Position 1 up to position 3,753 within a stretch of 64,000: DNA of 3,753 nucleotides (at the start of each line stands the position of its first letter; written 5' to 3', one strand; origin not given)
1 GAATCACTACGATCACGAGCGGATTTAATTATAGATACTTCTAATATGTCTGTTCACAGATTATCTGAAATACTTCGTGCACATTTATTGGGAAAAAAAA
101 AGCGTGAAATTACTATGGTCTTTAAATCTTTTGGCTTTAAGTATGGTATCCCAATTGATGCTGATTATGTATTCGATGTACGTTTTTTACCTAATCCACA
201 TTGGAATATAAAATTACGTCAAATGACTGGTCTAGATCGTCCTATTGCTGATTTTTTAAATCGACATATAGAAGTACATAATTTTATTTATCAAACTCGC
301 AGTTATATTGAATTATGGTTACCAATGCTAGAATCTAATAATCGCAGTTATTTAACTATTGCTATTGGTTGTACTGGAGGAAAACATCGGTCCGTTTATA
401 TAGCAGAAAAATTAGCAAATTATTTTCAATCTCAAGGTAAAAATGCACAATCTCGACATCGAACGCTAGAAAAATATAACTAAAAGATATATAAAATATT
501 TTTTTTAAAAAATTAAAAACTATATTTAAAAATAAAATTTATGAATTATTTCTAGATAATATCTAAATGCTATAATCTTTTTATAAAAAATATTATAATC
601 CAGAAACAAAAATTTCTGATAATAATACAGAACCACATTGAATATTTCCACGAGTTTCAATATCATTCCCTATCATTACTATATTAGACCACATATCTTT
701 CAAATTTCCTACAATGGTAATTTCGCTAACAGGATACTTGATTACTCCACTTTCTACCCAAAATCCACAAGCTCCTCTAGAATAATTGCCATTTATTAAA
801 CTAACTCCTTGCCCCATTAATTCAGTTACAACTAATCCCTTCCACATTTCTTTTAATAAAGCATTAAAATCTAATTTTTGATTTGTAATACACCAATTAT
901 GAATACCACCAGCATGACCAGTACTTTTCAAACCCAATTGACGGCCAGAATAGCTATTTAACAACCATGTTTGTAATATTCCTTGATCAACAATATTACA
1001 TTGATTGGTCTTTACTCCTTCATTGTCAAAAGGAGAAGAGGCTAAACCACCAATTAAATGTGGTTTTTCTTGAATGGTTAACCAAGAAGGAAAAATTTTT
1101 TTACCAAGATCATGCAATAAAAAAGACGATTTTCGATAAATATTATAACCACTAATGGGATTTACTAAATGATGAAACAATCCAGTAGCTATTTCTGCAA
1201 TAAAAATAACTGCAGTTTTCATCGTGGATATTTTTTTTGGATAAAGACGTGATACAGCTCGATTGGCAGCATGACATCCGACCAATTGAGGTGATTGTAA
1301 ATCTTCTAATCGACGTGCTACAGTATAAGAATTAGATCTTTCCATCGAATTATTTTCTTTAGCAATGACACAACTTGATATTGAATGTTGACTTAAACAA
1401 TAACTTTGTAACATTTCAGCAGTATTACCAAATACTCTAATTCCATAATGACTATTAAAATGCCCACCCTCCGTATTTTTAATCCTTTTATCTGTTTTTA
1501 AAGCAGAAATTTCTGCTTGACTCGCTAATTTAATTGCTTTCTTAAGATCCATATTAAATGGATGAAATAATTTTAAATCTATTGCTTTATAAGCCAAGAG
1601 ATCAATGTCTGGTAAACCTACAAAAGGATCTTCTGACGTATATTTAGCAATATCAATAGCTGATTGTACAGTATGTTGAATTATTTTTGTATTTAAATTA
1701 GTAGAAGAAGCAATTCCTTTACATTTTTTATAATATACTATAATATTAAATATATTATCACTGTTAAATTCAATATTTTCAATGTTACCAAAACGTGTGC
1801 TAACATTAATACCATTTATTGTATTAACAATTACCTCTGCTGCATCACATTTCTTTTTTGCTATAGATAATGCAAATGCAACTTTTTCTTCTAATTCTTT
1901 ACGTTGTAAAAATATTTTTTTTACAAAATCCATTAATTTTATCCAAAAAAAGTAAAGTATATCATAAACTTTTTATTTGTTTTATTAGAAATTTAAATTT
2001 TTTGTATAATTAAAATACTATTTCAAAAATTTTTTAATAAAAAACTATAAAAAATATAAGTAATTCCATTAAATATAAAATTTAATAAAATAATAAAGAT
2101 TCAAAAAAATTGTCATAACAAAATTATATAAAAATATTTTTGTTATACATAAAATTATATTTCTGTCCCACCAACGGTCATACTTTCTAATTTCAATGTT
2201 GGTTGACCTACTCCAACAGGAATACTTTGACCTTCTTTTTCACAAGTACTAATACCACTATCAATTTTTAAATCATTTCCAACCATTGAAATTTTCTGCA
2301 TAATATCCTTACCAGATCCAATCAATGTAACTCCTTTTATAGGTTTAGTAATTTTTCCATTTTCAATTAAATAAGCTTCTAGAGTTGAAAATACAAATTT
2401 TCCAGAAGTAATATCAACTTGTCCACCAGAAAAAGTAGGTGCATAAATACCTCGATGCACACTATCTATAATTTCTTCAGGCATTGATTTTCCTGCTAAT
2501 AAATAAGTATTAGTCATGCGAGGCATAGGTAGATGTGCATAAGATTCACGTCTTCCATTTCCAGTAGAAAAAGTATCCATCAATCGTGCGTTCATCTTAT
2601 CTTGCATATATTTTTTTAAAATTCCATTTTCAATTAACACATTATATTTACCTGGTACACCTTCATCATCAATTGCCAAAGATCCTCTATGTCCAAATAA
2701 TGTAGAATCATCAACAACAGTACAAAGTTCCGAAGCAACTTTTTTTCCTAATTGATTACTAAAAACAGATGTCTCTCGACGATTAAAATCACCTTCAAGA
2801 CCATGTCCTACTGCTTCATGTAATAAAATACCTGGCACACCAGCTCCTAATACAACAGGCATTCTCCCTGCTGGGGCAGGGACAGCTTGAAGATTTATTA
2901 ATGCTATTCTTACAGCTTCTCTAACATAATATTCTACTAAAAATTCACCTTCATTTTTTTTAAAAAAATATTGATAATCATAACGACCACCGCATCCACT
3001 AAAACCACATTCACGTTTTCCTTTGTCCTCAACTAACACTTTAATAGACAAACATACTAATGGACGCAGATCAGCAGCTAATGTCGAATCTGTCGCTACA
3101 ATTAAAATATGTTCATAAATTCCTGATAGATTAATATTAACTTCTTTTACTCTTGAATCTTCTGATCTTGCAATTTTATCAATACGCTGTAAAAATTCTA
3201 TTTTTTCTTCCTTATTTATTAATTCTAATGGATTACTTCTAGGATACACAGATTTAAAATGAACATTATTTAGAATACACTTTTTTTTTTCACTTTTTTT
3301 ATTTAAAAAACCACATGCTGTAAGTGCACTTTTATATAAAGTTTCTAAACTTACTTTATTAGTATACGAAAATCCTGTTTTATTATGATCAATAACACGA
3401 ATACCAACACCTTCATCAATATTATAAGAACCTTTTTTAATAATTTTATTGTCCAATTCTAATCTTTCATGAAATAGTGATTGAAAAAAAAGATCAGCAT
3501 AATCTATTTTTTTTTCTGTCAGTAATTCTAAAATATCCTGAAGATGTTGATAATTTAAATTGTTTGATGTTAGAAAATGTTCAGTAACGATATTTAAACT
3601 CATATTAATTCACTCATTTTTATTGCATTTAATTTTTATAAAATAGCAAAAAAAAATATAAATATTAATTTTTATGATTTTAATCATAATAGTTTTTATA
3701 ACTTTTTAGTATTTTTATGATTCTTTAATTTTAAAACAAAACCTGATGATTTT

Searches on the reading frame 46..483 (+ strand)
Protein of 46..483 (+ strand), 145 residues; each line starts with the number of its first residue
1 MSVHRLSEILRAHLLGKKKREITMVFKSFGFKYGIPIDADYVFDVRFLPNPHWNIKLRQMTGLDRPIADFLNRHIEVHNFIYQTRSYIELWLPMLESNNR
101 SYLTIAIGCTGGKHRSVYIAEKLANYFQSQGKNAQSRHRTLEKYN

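Call 27: search_protein_families(library=ncbifam, max_evalue=0.00001, proteins=[window:46-483:+])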
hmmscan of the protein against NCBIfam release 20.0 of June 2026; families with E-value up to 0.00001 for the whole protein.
window:46-483:+ (145 aa): 1 family
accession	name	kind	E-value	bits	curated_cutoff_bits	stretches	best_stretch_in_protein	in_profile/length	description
NF003828.1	PRK05416.1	equivalog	2.5e-54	184.7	244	1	1-140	139-277/278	RNase adapter RapZ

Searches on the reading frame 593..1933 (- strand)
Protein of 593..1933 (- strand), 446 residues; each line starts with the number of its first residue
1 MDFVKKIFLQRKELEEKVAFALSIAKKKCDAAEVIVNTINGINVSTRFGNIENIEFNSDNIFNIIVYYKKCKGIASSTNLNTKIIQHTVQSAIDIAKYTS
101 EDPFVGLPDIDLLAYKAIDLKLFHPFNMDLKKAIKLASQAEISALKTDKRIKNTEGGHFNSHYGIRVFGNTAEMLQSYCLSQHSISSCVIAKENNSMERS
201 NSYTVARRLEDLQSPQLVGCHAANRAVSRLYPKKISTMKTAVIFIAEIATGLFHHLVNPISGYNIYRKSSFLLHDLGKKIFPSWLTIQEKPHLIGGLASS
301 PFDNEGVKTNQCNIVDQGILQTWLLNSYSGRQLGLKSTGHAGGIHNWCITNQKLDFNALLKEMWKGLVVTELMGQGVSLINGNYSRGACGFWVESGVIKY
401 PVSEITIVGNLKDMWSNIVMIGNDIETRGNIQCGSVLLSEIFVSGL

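Call 27: search_protein_families(library=ncbifam, max_evalue=0.00001, proteins=[window:593-1933:-])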
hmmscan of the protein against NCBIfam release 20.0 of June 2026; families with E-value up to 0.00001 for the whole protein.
window:593-1933:- (446 aa): 2 families
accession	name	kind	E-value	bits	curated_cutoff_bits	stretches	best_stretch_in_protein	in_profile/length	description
NF008268.0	PRK11040.1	equivalog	8.3e-207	687.2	438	1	1-445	1-445/446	metalloprotease PmbA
NF040952.1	Arch_mtprotase_TldD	equivalog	6.6e-17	61.4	635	1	57-427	40-414/443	zinc metalloprotease TldD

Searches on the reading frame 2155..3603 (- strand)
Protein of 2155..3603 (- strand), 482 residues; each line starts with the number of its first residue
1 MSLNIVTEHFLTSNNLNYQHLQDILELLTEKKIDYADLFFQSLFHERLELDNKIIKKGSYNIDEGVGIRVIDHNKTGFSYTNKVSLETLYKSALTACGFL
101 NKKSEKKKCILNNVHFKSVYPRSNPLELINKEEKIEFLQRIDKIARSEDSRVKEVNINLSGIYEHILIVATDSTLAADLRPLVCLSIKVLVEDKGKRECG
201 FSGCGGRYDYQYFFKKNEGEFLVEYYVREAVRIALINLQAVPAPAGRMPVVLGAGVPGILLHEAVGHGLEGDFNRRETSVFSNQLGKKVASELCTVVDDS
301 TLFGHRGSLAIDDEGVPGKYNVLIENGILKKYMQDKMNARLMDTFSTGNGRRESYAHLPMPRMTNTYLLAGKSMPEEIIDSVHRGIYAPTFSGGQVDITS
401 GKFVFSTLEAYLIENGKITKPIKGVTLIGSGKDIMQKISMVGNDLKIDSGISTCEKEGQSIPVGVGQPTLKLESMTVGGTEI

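Call 27: search_protein_families(library=ncbifam, max_evalue=0.00001, proteins=[window:2155-3603:-])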
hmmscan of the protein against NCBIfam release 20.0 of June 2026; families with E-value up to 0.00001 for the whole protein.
window:2155-3603:- (482 aa): 3 families
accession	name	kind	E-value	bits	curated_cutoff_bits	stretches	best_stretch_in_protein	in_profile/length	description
NF008006.0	PRK10735.1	equivalog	5.5e-236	783.6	513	1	1-480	1-480/481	metalloprotease TldD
NF040952.1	Arch_mtprotase_TldD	equivalog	3.2e-66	223.9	635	1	25-478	4-443/443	zinc metalloprotease TldD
NF008268.0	PRK11040.1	equivalog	2.6e-16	59.4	438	1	130-453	129-433/446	metalloprotease PmbA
